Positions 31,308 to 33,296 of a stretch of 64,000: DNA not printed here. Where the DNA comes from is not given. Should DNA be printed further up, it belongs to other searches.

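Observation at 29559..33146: Three-gene operon RhuM/PLD-like, Mrr-like nuclease, ABC-ATPase::TOPRIM: candidate composite or undescribed defence module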

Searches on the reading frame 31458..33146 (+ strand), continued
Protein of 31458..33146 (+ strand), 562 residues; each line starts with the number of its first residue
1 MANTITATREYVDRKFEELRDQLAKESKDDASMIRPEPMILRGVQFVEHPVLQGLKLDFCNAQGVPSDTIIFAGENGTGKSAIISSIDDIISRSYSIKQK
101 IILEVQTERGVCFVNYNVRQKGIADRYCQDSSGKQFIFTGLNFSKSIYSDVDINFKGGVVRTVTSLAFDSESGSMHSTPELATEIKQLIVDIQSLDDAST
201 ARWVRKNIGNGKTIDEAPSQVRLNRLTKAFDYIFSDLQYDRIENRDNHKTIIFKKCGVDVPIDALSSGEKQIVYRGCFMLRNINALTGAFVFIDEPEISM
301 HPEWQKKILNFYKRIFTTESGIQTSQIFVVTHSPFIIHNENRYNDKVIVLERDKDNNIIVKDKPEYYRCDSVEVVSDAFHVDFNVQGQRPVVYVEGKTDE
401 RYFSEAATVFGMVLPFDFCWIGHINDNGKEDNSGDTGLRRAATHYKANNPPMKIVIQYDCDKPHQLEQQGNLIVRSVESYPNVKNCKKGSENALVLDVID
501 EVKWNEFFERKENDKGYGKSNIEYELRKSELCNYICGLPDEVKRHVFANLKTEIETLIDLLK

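Call 25: predict_structure(alignment_id=A1)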
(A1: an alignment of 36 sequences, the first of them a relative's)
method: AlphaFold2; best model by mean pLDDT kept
length: 562 residues; sequences in the alignment: 36
mean_pLDDT: 77.8   pTM: 0.61
mean pLDDT of the five models: 77.8, 76.3, 74.8, 74.5, 74.0
residues with pLDDT >= 90: 89; 70-90: 343; 50-70: 102; < 50: 28
segments of 3 or more residues with pLDDT < 50: 1-8, 28-33, 376-386
pLDDT, mean of each block of 10 residues (from residue 1): 37 70 57 63 91 91 84 85 90 82 84 81 66 67 81 73 67 77 87 82 83 74 72 80 87 90 85 82 75 71 76 79 85 69 79 88 65 50 52 88 92 87 69 78 76 86 81 89 77 86 84 54 77 90 91 92 83
secondary structure, 60 per line:
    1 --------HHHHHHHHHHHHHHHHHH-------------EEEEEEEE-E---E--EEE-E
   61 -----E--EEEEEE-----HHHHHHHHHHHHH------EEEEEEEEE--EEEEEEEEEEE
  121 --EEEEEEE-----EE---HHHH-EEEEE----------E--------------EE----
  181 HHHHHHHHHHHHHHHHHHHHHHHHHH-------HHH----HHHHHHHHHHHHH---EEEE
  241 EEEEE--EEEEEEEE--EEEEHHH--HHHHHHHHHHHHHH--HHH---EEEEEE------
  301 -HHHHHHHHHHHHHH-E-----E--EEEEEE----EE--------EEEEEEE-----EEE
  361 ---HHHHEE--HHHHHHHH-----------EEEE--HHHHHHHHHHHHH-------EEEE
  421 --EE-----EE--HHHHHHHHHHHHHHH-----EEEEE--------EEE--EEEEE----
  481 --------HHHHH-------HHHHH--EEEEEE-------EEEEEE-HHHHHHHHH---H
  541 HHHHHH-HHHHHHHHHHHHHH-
elements in order: H9-26 E40-47 E56-58 E69-74 H80-92 E99-107 E110-120 E123-129 H140-143 E145-149 H181-206 H221-233 E237-245 E248-255 E258-261 H267-280 E289-294 H302-315 E326-331 E346-352 E358-360 H364-367 H372-379 E391-394 H397-409 E417-420 H434-448 E454-458 E467-469 E472-476 H489-493 H501-505 E508-513 E521-526 H528-536 H540-546 H548-561

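Call 27: search_solved_structures(query=A1, max_evalue=1, show_alignments=0)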
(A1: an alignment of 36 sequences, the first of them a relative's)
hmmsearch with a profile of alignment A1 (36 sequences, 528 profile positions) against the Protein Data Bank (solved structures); distinct sequences matched with E-value up to 1: 36.
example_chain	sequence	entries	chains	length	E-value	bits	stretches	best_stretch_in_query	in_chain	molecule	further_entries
9e8z_C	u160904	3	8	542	2.3e-12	49.6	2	214-308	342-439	Retron Ec83 probable ATPase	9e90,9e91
8ux9_B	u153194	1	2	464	5.8e-12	48.3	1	224-304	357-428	AriA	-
8v45_A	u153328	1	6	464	5.8e-12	48.3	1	224-304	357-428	AriA antitoxin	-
9n69_A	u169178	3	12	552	3.2e-11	45.8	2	187-307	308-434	AAA family ATPase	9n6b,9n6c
8v46_A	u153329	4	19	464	3.9e-11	45.5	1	224-304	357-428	AriA antitoxin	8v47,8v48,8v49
22bu_B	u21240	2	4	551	4.7e-10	41.9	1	174-306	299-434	AAA family ATPase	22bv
9o4a_A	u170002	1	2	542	4.8e-10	41.9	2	214-308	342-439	Retron Ec83 probable ATPase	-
22et_E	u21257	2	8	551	8.5e-09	37.8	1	174-306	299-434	PtuA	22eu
9vkz_A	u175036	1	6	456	1.2e-08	37.3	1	144-306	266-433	Retron Ec78 probable ATPase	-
9vh1_D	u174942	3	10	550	1.6e-08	36.9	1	144-306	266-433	Retron Ec78 probable ATPase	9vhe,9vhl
9u9y_A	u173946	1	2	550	4.1e-08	35.5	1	144-306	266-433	AAA family ATPase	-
9kjx_B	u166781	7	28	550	6.1e-08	35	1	144-306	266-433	AAA family ATPase | Retron I-A effector PtuA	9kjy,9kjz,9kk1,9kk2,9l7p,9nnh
9nnb_C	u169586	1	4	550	4.3e-07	32.2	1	144-306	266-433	Retron I-A effector PtuA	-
8ee4_A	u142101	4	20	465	1.3e-06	30.6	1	187-325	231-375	PtuA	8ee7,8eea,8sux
9nnk_C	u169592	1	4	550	1.5e-06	30.4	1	144-306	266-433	Retreon I-A effector PtuA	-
6p74_A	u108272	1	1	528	0.00043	22.3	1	258-330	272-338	Putative ATP-dependent endonuclease of the OLD family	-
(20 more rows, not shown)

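Call 28: search_protein_families(library=pfam, proteins=[L012:6275-8803:+, L018:1998-3815:+, L018:1009-2004:+, L018:5741-7036:+, L026:7238-8782:+, L027:6447-8837:+, L028:1-2316:+, L035:6720-9029:+, L035:10758-12152:+, L021:6246-7670:+], max_evalue=0.001)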
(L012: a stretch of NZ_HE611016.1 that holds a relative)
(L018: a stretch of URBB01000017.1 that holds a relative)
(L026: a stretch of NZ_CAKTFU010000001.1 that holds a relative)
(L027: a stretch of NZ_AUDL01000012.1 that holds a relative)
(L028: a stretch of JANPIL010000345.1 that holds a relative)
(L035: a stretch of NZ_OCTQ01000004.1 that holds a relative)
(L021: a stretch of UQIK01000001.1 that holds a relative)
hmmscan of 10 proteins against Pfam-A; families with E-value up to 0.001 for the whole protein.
L012:6275-8803:+ (842 aa): 3 families
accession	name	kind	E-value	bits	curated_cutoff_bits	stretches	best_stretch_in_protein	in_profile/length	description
PF00270.35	DEAD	-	6.5e-10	39.4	26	1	45-167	6-131/167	DEAD/DEAH box helicase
PF04851.21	ResIII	-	2.4e-09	37.8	22.5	1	35-168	4-140/164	Type III restriction enzyme, res subunit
PF13307.12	Helicase_C_2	-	0.00027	21.4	25.3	0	415-484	75-152/170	Helicase C-terminal domain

L018:1998-3815:+ (605 aa): 5 families
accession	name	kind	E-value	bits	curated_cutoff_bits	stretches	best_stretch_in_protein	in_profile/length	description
PF00580.27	UvrD-helicase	-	3.4e-33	115.9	23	1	25-271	4-259/271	UvrD/REP helicase N-terminal domain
PF13361.12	UvrD_C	-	1.3e-21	77.8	25.6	1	478-569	280-348/350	UvrD-like helicase C-terminal domain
PF13245.12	AAA_19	-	9.3e-13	49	25.1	1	32-267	9-133/134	AAA domain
PF13538.12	UvrD_C_2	-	1e-10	41.7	27.4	1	488-508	3-23/52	UvrD-like helicase C-terminal domain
PF13604.12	AAA_30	-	0.00014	22.1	27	1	34-141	18-103/191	AAA domain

L018:1009-2004:+ (331 aa): 3 families
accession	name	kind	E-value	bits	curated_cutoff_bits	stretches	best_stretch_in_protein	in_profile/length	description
PF20469.4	OLD-like_TOPRIM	-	2.5e-14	54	23.2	1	131-196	1-67/67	Overcoming lysogenization defect protein-like, TOPRIM domain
PF13175.12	AAA_15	-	2.5e-09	37.7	32.1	1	17-84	323-373/374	AAA ATPase domain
PF13304.12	AAA_21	-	1.2e-07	32.6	27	1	24-86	260-304/304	AAA domain, putative AbiEii toxin, Type IV TA system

L018:5741-7036:+ (431 aa): 3 families
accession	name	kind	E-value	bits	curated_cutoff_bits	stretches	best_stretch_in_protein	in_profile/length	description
PF13304.12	AAA_21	-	4.1e-27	96.5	27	1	71-364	1-301/304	AAA domain, putative AbiEii toxin, Type IV TA system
PF13175.12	AAA_15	-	6.2e-10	39.7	32.1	1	284-359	291-367/374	AAA ATPase domain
PF02463.25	SMC_N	-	1.4e-05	25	40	1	71-366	26-202/220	RecF/RecN/SMC N terminal domain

L026:7238-8782:+ (514 aa): 10 families
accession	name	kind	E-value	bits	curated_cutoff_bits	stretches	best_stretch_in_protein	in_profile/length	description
PF00117.34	GATase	-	2.4e-42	145.2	22.8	1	8-188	2-189/190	Glutamine amidotransferase class-I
PF00958.27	GMP_synt_C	-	2.7e-36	123.9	27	1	422-513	1-92/92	GMP synthase C terminal domain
PF07722.19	Peptidase_C26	-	4.9e-10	40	20.5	1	72-171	102-219/219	Peptidase C26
PF02540.23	NAD_synthase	-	4.3e-08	33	21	1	211-243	14-46/242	NAD synthase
PF03054.22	tRNA_Me_trans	-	4.3e-06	27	20.6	1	217-254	2-38/202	tRNA methyl transferase HUP domain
PF06508.19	QueC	-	0.00015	21.8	22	0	217-265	1-48/210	Queuosine biosynthesis protein QueC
PF00764.25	Arginosuc_synth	-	0.00049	20.6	27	1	217-285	1-66/162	Arginosuccinate synthase N-terminal HUP domain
PF02568.20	ThiI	-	0.00063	19.8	20.5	0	215-267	3-58/197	Thiamine biosynthesis protein (ThiI)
PF00733.27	Asn_synthase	-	0.00064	19.9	21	1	214-249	16-51/354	Asparagine synthase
PF01171.26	ATP_bind_3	-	0.00083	19.6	27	0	217-262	1-50/182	PP-loop family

L027:6447-8837:+ (796 aa): 3 families
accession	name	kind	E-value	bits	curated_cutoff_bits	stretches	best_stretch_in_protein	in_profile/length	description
PF02867.20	Ribonuc_red_lgC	-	2.5e-218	726.4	23.9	1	215-739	1-523/523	Ribonucleotide reductase, barrel domain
PF00317.26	Ribonuc_red_lgN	-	6.6e-24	84.2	28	1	141-211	2-76/77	Ribonucleotide reductase, all-alpha domain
PF03477.21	ATP-cone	-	6.2e-16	59.1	25.8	1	1-87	1-87/88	ATP cone domain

L028:1-2316:+ (771 aa): 2 families
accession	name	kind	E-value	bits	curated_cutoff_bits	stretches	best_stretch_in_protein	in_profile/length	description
PF00311.23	PEPcase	-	4.9e-155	518.3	22.4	2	210-769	350-917/919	Phosphoenolpyruvate carboxylase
PF14010.12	PEPcase_2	-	1.7e-06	27.3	25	1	376-485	167-268/493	Phosphoenolpyruvate carboxylase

L035:6720-9029:+ (769 aa): 4 families
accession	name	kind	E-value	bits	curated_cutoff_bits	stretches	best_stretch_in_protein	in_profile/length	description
PF13307.12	Helicase_C_2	-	5e-43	147.5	25.3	1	592-753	4-169/170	Helicase C-terminal domain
PF06733.21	DEAD_2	-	4.1e-15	56.3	21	1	273-397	51-171/172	DEAD_2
PF06777.17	HBB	-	6.8e-06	26.3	30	1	483-576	99-188/190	Helical and beta-bridge domain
PF00270.35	DEAD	-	0.0005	20.3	26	0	202-248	8-55/167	DEAD/DEAH box helicase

L035:10758-12152:+ (464 aa): 2 families
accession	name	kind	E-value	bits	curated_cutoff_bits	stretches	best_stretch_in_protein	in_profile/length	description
PF01554.23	MatE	-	2.8e-47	160.8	24.9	2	26-186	1-161/161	MatE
PF03023.19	MurJ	-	8.9e-10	38.2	27.4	1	80-257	260-435/451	Lipid II flippase MurJ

L021:6246-7670:+ (474 aa): 1 family
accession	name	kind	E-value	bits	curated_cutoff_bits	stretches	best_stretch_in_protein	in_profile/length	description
PF01943.22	Polysacc_synt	-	1.1e-05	25.4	28.2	1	11-315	2-271/274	Polysaccharide biosynthesis protein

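Call 29: fold_search(model_id=the predicted structure, library=pdb)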
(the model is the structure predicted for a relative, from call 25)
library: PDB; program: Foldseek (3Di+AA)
matches with E <= 10: 848; with E <= 0.001: 128
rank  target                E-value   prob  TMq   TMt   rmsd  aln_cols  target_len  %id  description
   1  9n6b_B                1.1e-14  1.00  0.37  0.40  13.2       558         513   14  Structure of the retron IA complex with HNH nuclease in the "up" orientation (released 2025-04-23)
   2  9n6c_B                3.9e-14  1.00  0.36  0.46  12.2       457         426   16  Structure of the Retron IA Complex without the HNH Nuclease (released 2025-04-23)
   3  9n69_B                6.3e-14  1.00  0.40  0.43  12.3       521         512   14  Structure of the retron IA complex with HNH nuclease in the "down" orientation (released 2025-04-23)
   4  9n69_D                7.9e-14  1.00  0.37  0.47  11.4       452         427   18  Structure of the retron IA complex with HNH nuclease in the "down" orientation (released 2025-04-23)
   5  9n6c_D                9.4e-14  1.00  0.37  0.48   9.9       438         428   17  Structure of the Retron IA Complex without the HNH Nuclease (released 2025-04-23)
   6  9n69_A                1.1e-13  1.00  0.42  0.44  14.1       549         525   14  Structure of the retron IA complex with HNH nuclease in the "down" orientation (released 2025-04-23)
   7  9n69_C                2.7e-13  1.00  0.41  0.50   8.6       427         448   15  Structure of the retron IA complex with HNH nuclease in the "down" orientation (released 2025-04-23)
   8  9n6b_A                4.3e-13  1.00  0.41  0.44  14.3       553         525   14  Structure of the retron IA complex with HNH nuclease in the "up" orientation (released 2025-04-23)
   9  9e8z_C                6.8e-13  1.00  0.39  0.41  14.1       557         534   14  4-component structure of retron Ec83 (released 2025-07-02)
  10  9l7p_A                1.3e-12  1.00  0.40  0.42  14.5       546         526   13  Cryo-EM structure of retron Ec78 system complex (released 2025-12-10)
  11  9n6b_C                1.9e-12  1.00  0.40  0.49  11.2       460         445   13  Structure of the retron IA complex with HNH nuclease in the "up" orientation (released 2025-04-23)
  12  9kjx_B                1.9e-12  1.00  0.39  0.41  12.8       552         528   13  Cryo-EM structure of the Retron-Eco7 complex (state 1) (released 2025-11-12)
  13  9kjz_B                1.9e-12  1.00  0.38  0.40  12.9       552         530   13  Cryo-EM structure of the Retron-Eco7 complex (state 3) (released 2025-11-12)
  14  9kjx_D                2.4e-12  1.00  0.40  0.41  13.7       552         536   12  Cryo-EM structure of the Retron-Eco7 complex (state 1) (released 2025-11-12)
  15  9e90_A                2.7e-12  1.00  0.42  0.48  11.4       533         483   16  Ec83 Retron PtuA/PtuB (2-1) complex bound to ATP (released 2025-07-02)
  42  6p74                  3.2e-10  1.00  0.26  0.28  17.6       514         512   13  OLD nuclease from Thermus Scotoductus (released 2020-01-29)
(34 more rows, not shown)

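Call 42: find_encoding_contigs(protein=P0001, flank=10000, max_places=6)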
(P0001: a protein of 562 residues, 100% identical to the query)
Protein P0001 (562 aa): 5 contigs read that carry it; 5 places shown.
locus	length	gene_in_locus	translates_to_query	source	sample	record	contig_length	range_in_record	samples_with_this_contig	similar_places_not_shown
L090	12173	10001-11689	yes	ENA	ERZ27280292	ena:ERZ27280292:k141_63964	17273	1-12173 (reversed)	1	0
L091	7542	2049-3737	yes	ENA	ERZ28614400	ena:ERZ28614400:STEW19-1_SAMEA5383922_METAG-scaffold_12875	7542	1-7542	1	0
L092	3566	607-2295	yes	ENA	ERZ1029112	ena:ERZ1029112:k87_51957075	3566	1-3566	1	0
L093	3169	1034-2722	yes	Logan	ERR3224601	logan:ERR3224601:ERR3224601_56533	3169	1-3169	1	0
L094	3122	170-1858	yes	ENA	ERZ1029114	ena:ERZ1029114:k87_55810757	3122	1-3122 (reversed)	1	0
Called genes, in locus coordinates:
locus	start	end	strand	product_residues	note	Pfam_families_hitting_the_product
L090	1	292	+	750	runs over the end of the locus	PF07940:Hepar_II_III_C (weak)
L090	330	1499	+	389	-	PF00246:Peptidase_M14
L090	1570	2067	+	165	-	-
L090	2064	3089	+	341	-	PF13649:Methyltransf_25 (faint), PF05175:MTS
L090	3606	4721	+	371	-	PF01177:Asp_Glu_race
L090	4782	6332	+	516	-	PF00370:FGGY_N, PF02782:FGGY_C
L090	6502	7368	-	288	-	-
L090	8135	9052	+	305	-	PF13310:Virulence_RhuM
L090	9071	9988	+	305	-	PF14338:Mrr_N, PF13156:Mrr_cat_2 (faint), PF04471:Mrr_cat, PF22722:NA-iREase1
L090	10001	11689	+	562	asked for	PF13175:AAA_15, PF13304:AAA_21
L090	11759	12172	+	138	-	?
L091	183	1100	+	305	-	PF13310:Virulence_RhuM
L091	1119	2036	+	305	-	PF14338:Mrr_N, PF13156:Mrr_cat_2 (faint), PF04471:Mrr_cat, PF22722:NA-iREase1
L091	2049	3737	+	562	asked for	PF13175:AAA_15, PF13304:AAA_21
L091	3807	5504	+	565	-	PF01555:N6_N4_Mtase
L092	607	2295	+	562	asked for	PF13175:AAA_15, PF13304:AAA_21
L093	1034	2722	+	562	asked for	PF13175:AAA_15, PF13304:AAA_21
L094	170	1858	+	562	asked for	PF13175:AAA_15, PF13304:AAA_21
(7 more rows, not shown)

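Call 53: find_encoding_contigs(protein=P0013, flank=7000, max_places=2)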
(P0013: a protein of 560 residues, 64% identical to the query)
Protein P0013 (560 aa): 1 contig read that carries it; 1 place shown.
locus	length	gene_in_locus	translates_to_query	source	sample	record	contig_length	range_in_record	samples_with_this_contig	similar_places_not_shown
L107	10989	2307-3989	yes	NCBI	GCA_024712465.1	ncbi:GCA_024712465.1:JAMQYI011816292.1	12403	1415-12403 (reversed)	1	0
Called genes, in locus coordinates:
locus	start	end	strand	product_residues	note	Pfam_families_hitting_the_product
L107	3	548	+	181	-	?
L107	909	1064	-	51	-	-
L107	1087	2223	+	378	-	PF01381:HTH_3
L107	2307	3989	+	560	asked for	PF13175:AAA_15, PF13304:AAA_21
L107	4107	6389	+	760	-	PF01555:N6_N4_Mtase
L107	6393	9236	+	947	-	PF04851:ResIII, PF27151:YagJ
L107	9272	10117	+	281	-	PF04311:DUF459 (weak), PF00657:Lipase_GDSL (weak), PF13472:Lipase_GDSL_2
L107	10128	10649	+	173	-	PF13353:Fer4_12, PF04055:Radical_SAM (weak)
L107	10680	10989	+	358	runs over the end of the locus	PF00482:T2SSF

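Call 54: find_encoding_contigs(protein=P0015, flank=5000, max_places=2)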
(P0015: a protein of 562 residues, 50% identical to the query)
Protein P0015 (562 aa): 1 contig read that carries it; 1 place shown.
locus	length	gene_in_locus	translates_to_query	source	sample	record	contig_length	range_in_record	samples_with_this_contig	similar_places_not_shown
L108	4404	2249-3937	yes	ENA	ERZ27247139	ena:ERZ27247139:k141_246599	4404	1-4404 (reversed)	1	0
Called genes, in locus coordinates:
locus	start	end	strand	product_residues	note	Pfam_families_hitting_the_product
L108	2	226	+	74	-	?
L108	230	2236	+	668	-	PF01555:N6_N4_Mtase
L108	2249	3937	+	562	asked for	PF13476:AAA_23 (weak), PF13175:AAA_15, PF13304:AAA_21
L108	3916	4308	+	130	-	PF10711:DUF2513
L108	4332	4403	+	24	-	?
